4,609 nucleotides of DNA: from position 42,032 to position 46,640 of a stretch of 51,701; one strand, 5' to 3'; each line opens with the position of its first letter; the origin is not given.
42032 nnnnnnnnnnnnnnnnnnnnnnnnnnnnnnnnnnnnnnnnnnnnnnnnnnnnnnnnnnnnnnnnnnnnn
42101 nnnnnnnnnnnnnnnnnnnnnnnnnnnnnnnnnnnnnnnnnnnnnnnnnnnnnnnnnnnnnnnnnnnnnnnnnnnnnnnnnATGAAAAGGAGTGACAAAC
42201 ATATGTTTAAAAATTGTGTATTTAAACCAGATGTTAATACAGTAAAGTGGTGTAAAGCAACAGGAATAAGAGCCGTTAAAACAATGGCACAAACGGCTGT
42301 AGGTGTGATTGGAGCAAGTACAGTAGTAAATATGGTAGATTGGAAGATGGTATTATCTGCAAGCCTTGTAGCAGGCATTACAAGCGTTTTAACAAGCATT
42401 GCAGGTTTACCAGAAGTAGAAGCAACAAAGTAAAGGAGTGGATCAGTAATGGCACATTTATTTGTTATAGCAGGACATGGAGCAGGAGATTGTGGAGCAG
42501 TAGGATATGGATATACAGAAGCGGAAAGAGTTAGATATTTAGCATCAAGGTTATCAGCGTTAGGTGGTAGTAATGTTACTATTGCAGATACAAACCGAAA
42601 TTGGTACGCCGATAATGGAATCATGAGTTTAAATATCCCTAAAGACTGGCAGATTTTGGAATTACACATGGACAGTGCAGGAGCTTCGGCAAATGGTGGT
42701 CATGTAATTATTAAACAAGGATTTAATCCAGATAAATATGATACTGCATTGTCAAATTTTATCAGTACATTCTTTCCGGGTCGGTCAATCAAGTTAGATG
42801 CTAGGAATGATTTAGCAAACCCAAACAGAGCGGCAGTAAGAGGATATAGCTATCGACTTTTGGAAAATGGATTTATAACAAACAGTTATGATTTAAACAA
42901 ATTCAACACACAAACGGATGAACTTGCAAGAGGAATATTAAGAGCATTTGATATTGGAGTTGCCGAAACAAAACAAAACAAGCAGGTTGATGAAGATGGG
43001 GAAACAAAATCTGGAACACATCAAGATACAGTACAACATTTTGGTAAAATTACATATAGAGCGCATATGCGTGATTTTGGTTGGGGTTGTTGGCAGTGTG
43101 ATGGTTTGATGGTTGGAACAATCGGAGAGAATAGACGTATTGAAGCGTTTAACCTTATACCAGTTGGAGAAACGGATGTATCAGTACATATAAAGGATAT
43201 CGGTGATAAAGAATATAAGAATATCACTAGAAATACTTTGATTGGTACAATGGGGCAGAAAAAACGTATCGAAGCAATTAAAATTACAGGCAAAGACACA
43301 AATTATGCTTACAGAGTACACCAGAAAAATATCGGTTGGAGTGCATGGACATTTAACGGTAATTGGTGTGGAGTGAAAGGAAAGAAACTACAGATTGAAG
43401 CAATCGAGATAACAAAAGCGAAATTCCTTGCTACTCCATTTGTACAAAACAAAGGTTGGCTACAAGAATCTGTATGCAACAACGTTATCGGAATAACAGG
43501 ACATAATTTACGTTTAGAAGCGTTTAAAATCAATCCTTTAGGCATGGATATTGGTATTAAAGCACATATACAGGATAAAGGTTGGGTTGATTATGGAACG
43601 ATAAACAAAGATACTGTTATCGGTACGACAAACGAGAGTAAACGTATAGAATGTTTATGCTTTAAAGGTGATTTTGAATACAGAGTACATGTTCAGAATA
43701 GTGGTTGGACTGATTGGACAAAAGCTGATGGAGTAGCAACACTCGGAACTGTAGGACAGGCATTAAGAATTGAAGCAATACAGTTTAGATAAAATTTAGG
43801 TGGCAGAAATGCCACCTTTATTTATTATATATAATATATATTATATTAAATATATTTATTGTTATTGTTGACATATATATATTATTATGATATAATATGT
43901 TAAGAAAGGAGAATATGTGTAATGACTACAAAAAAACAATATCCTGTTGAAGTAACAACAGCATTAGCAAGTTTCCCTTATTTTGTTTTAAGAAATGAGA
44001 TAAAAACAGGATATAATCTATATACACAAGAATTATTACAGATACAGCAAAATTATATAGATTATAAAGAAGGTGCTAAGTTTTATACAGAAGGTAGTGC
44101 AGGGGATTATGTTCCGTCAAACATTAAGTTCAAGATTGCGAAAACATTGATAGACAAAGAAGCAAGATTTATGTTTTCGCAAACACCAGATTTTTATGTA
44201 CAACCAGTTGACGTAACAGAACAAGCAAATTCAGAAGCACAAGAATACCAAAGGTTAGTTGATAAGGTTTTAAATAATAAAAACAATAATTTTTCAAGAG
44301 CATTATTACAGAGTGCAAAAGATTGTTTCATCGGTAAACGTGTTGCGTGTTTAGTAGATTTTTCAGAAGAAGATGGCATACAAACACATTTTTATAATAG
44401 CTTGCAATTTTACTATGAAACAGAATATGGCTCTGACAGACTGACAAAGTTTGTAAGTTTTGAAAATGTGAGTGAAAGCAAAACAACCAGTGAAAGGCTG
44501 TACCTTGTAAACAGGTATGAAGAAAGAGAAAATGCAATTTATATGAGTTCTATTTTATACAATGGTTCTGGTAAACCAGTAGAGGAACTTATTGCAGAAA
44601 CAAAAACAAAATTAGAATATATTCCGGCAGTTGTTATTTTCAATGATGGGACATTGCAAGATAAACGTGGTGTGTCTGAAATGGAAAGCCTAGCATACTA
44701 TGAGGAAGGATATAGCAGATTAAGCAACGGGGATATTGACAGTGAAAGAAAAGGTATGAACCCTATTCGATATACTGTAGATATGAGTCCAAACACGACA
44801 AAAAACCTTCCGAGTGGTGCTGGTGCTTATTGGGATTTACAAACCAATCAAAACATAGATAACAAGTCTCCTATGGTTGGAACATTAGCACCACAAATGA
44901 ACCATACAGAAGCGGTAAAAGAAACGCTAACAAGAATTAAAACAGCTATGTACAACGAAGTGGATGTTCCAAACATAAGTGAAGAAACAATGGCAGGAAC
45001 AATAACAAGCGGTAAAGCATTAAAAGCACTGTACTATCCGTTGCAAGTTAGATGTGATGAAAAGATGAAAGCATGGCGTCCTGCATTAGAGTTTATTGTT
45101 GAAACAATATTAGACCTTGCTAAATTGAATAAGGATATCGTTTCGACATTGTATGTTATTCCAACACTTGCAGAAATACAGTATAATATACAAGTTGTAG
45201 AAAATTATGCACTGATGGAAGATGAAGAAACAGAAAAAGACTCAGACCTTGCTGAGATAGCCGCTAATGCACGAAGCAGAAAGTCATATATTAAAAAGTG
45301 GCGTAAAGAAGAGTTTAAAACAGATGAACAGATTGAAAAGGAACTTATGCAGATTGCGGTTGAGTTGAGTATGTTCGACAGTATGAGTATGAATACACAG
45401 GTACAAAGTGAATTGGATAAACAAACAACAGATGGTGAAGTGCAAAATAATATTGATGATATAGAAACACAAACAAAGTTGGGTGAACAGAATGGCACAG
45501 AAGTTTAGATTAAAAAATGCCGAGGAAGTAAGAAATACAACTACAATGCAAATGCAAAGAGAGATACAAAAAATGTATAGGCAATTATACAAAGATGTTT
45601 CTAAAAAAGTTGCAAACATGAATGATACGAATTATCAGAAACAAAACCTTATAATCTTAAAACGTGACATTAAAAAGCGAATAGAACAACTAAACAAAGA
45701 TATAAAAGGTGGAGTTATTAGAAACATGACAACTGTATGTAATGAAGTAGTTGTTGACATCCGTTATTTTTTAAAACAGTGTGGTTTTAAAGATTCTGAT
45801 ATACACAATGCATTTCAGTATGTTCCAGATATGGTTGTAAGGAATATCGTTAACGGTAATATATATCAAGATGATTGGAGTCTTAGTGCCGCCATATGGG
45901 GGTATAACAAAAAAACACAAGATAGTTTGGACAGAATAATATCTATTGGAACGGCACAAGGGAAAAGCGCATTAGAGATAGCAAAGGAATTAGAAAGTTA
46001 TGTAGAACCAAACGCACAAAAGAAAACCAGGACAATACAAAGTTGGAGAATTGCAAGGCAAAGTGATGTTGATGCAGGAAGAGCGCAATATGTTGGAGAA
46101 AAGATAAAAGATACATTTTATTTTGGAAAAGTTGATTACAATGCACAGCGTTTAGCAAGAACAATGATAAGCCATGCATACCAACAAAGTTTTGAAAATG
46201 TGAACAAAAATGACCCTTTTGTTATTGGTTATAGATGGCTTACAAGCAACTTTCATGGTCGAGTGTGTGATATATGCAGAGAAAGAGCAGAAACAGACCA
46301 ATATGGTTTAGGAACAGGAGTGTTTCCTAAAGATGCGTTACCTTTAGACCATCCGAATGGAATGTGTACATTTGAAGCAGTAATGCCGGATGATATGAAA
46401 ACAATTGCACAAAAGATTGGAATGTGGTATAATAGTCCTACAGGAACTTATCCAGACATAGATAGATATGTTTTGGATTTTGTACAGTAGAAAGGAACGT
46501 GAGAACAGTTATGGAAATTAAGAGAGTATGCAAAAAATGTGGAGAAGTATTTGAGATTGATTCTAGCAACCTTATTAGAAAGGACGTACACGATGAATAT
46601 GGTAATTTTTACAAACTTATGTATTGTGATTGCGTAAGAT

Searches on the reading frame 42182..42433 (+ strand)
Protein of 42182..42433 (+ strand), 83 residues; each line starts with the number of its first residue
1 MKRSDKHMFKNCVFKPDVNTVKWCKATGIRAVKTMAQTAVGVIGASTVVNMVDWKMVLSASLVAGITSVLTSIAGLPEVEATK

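Call 18: search_protein_families(library=pfam, proteins=[window:42182-42433:+], max_evalue=0.01)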
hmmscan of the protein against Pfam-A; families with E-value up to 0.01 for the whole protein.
window:42182-42433:+ (83 aa): 1 family
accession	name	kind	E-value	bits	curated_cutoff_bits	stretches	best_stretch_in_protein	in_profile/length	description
PF16945.10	Phage_r1t_holin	-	5.9e-14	52.3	26.9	1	22-76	3-58/72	Putative lactococcus lactis phage r1t holin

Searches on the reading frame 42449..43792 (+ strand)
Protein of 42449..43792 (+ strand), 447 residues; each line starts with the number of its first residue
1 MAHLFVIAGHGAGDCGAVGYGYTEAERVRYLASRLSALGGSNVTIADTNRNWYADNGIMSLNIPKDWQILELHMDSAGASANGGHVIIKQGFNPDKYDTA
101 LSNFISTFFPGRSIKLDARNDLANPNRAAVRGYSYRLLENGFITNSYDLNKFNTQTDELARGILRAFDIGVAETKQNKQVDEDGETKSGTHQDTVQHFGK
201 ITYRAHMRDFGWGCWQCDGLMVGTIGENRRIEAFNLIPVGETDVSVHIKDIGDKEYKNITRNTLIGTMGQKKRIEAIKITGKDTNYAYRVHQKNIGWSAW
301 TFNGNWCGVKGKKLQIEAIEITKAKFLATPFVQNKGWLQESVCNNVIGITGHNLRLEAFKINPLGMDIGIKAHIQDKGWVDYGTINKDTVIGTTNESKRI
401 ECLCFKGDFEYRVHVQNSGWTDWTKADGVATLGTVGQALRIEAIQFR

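Call 18: search_protein_families(library=pfam, proteins=[window:42449-43792:+], max_evalue=0.01)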
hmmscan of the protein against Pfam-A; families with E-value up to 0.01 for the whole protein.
window:42449-43792:+ (447 aa): 2 families
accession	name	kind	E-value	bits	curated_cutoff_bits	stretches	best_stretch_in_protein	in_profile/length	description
PF07538.16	ChW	-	3.5e-49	164.7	22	6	414-446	1-31/35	Clostridial hydrophobic W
PF01520.23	Amidase_3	-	2.5e-09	37.8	27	1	6-166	3-171/174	N-acetylmuramoyl-L-alanine amidase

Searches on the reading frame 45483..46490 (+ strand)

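Call 18: search_protein_families(library=pfam, proteins=[window:45483-46490:+], max_evalue=0.01)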
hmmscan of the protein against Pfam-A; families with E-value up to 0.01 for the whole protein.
window:45483-46490:+ (335 aa): 1 family
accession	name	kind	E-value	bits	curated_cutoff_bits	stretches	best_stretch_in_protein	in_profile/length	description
PF01286.23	XPA_N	-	0.004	17.6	27.1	1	252-267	15-30/32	XPA protein N-terminal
